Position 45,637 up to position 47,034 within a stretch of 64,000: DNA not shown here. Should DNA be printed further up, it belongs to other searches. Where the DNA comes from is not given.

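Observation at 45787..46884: Cys-rich lipoprotein made almost entirely of the same W/Cys/His repeat unit found in the two large surface proteins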

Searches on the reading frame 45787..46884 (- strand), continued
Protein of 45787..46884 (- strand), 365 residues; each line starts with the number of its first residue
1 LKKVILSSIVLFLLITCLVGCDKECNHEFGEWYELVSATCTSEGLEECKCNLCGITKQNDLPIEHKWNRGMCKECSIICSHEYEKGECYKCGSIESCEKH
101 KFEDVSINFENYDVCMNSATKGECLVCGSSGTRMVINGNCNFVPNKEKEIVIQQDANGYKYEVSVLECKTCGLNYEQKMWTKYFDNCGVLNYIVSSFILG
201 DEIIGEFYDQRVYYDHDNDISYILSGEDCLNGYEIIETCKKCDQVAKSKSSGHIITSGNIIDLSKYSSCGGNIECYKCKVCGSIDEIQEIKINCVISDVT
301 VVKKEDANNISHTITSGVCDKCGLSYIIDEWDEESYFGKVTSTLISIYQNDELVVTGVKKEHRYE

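Call 82: list_cluster_members(proteins=[P0025, P0027, P0028, P0030, P0032, P0033, P0035, P0052, P0079, P0121])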
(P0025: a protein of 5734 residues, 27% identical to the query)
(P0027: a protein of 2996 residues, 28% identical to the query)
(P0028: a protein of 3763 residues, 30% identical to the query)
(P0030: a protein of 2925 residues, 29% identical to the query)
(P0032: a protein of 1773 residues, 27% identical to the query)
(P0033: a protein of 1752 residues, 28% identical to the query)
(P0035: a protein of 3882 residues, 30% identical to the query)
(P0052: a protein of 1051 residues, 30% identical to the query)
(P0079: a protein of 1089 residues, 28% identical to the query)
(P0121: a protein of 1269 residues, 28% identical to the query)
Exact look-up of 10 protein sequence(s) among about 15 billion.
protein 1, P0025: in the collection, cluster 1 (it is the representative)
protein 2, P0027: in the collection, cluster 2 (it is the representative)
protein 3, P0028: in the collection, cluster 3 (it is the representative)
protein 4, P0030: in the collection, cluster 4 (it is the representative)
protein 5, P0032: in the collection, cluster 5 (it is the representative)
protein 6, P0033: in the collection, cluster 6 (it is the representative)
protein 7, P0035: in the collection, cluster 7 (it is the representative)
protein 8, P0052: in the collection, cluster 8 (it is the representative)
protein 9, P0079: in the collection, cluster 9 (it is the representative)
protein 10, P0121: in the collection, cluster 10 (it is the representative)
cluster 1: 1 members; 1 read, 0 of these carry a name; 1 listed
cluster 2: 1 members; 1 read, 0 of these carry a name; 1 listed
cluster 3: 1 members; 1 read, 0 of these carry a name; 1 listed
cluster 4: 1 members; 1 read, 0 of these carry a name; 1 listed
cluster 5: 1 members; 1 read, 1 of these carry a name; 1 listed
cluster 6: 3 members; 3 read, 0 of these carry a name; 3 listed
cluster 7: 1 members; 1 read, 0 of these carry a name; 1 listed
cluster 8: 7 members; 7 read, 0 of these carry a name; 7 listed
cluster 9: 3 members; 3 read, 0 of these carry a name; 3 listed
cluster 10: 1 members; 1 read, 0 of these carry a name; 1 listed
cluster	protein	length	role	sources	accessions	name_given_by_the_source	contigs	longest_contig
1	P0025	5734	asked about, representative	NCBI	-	-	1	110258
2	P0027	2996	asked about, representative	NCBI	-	-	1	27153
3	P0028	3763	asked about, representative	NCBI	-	-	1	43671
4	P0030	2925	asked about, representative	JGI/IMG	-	-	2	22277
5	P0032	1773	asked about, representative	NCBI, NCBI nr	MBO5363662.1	MAG: hypothetical protein J6A46_04975, partial [Clostridia bacterium] | hypothetical protein [Clostridia bacterium]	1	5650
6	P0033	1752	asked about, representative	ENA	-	-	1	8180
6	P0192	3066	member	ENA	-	-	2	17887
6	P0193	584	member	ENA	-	-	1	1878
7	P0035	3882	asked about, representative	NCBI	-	-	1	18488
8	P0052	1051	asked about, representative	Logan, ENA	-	-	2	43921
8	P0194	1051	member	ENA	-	-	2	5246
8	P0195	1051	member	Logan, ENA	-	-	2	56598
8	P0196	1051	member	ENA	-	-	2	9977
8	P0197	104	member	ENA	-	-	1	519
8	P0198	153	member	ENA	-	-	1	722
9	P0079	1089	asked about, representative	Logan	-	-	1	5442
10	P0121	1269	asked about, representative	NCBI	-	-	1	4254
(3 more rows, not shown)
